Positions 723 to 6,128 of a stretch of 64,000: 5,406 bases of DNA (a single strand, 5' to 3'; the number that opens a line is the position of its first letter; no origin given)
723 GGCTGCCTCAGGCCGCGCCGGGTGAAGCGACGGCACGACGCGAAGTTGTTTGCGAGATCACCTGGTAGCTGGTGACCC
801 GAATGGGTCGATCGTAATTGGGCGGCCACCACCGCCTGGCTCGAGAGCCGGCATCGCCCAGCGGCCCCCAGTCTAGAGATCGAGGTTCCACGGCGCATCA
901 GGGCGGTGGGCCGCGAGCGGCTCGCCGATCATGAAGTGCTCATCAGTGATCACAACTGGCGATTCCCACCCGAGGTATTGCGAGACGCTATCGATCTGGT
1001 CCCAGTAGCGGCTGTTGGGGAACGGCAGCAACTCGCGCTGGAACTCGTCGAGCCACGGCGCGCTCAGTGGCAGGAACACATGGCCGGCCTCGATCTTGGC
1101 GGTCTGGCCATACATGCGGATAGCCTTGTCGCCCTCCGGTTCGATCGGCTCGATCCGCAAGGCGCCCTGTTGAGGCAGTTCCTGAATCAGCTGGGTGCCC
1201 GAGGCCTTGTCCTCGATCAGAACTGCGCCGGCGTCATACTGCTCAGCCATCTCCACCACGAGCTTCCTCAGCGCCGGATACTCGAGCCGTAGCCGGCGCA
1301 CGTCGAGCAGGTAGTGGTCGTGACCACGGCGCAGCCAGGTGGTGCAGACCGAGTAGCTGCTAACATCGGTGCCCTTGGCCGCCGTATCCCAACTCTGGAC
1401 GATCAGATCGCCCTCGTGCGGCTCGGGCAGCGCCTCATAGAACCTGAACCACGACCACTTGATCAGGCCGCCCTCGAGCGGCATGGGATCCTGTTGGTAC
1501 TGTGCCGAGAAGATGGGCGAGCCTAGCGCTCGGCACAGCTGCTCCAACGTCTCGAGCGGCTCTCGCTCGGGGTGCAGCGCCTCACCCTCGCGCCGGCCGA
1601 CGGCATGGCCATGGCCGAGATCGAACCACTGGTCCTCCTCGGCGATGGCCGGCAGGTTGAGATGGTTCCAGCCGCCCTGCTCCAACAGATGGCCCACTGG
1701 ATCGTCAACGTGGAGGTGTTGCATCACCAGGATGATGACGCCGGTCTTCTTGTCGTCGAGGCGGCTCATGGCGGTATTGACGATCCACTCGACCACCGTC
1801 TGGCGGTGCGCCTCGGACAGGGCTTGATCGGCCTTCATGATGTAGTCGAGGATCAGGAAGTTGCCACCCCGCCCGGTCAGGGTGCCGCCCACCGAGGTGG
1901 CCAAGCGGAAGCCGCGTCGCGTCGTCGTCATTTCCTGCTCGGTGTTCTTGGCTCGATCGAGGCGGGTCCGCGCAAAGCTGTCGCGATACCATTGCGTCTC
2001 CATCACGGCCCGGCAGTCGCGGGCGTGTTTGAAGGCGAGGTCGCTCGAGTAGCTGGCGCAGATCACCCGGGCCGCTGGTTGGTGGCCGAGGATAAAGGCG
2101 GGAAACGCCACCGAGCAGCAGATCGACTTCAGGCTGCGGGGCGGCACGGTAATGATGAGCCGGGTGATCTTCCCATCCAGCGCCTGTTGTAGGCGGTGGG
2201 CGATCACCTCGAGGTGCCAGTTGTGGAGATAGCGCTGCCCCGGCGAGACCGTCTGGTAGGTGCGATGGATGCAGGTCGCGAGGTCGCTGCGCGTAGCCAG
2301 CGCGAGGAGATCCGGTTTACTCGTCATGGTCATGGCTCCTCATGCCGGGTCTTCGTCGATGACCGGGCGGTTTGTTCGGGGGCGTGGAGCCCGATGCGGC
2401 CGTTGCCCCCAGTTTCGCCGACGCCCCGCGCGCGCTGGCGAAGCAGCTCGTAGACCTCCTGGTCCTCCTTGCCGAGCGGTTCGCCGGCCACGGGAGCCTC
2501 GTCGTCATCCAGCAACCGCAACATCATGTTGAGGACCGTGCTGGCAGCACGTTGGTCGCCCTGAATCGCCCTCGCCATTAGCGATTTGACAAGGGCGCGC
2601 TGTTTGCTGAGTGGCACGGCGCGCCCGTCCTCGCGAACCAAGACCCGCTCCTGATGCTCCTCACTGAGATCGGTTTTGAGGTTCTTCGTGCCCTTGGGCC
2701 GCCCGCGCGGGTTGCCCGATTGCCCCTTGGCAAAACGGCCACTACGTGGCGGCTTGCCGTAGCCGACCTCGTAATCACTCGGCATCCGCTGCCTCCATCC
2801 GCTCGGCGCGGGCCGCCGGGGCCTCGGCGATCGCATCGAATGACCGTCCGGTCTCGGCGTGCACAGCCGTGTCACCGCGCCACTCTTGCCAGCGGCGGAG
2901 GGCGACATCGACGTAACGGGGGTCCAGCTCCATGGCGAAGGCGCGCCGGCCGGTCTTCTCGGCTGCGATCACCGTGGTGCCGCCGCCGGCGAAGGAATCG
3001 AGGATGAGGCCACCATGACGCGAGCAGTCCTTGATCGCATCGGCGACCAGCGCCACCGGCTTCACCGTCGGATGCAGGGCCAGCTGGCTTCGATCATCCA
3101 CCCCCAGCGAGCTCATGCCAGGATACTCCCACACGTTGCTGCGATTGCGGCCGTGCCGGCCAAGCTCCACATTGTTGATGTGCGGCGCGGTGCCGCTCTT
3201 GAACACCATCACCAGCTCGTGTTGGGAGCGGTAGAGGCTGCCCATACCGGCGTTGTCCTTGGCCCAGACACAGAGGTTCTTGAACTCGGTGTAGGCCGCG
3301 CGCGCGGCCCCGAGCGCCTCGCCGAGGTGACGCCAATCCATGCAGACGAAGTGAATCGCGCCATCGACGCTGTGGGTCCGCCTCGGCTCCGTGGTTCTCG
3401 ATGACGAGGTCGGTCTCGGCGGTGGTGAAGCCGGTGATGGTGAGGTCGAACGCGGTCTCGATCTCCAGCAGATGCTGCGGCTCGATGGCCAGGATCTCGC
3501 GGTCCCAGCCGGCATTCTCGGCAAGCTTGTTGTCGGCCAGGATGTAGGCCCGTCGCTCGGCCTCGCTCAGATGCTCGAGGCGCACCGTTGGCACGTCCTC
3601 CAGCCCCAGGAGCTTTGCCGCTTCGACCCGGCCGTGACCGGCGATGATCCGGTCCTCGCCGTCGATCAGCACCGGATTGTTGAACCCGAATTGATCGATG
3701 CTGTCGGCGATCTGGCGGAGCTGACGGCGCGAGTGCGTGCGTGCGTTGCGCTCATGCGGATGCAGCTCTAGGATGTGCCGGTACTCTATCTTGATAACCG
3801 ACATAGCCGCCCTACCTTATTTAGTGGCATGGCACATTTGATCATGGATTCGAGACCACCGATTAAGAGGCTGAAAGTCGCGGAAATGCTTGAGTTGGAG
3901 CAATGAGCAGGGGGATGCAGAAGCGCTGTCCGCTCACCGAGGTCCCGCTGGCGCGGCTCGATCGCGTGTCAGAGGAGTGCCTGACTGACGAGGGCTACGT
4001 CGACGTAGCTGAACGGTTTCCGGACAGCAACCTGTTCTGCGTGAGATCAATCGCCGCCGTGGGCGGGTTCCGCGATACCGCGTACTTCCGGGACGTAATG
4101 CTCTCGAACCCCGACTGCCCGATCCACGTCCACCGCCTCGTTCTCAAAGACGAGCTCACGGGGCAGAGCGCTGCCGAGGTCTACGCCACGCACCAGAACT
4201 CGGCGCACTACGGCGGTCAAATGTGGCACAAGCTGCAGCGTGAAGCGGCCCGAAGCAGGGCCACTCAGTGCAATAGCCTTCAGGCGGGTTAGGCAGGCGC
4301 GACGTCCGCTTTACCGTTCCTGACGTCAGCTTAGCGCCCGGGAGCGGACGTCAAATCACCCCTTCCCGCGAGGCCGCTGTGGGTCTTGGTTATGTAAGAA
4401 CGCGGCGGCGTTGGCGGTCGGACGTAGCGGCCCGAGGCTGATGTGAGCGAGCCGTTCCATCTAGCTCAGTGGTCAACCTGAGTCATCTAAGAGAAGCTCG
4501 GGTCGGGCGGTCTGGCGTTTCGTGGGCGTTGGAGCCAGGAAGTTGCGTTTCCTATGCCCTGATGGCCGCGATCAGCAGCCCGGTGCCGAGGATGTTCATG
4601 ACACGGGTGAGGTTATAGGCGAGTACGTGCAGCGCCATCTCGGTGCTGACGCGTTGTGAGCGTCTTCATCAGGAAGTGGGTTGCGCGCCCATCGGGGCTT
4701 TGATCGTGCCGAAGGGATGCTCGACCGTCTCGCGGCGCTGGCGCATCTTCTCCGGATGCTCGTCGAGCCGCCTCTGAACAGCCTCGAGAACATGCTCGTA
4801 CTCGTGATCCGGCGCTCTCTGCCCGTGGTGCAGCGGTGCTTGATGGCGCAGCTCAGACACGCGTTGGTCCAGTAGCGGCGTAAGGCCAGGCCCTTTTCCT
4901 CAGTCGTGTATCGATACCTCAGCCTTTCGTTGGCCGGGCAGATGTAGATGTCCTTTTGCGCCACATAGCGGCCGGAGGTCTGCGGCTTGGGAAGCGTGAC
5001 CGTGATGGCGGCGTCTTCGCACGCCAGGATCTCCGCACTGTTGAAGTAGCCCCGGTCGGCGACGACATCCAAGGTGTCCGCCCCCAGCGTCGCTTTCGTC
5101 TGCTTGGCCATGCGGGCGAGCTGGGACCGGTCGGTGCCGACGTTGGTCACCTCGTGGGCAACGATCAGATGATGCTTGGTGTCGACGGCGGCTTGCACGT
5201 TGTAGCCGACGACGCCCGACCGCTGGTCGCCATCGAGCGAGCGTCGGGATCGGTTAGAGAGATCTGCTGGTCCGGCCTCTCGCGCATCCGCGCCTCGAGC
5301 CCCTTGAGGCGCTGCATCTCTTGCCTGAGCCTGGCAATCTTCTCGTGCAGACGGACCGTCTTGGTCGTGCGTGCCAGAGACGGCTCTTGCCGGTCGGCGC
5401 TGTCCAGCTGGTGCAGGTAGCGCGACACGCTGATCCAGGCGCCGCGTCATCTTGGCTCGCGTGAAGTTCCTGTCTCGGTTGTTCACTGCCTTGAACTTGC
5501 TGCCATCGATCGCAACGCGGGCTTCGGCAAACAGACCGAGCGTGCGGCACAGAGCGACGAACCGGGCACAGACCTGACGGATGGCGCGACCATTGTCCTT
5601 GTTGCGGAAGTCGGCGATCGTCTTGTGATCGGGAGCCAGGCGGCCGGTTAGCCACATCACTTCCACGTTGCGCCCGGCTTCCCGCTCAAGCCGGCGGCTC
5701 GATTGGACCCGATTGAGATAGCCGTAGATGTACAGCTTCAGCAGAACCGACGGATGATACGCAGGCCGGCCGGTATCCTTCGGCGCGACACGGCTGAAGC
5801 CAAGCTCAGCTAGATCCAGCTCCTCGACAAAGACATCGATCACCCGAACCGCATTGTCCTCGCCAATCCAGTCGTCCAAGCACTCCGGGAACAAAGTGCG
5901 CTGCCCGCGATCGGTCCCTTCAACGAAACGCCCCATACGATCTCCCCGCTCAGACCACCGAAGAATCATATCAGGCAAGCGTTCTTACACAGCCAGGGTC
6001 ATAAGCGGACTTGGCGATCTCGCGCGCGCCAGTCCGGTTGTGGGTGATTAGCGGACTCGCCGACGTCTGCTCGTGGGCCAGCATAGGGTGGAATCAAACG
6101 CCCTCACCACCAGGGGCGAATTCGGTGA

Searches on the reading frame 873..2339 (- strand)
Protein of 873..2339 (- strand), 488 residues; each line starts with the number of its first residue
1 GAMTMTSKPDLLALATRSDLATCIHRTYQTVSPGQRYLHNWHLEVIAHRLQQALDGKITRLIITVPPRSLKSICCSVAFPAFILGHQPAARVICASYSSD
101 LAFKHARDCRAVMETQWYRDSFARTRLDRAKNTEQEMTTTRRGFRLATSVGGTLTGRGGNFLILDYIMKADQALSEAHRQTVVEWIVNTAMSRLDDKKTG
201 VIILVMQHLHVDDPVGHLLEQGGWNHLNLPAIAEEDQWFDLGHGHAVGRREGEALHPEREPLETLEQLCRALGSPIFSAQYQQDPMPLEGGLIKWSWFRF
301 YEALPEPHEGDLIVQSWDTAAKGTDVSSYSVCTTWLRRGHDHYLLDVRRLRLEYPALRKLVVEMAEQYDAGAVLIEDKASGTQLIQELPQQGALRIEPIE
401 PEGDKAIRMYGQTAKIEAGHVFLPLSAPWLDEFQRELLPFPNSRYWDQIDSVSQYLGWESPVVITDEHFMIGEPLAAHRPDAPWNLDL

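Call 31: search_protein_families(library=ncbifam, proteins=[window:873-2339:-], max_evalue=1e-10)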
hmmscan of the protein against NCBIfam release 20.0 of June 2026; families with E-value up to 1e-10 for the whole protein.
window:873-2339:- (488 aa): 1 family
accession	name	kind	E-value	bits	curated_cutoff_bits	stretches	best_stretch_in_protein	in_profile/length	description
TIGR01630.1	psiM2_ORF9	equivalog_domain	1.3e-17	64.6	41.65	1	329-454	2-135/142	phage terminase large subunit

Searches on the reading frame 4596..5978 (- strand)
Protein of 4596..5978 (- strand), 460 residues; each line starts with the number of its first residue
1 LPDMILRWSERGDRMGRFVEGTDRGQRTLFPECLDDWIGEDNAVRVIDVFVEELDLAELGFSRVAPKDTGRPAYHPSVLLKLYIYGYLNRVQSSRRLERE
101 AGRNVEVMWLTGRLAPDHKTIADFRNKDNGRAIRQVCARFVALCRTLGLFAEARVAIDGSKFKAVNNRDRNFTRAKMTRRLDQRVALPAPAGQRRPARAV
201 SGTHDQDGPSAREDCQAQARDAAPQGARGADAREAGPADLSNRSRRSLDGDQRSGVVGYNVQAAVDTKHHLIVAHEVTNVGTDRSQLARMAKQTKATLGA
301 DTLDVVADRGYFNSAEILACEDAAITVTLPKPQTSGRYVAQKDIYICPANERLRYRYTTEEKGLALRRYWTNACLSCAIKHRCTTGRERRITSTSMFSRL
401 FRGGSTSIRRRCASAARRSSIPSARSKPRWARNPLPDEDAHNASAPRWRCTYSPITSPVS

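Call 31: search_protein_families(library=ncbifam, proteins=[window:4596-5978:-], max_evalue=1e-10)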
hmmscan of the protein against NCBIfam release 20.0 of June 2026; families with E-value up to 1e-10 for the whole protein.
window:4596-5978:- (460 aa): 1 family
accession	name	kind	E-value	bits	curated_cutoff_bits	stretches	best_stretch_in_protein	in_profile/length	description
NF033551.1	transpos_IS1182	equivalog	1.1e-90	304.8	270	1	22-394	2-415/488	IS1182 family transposase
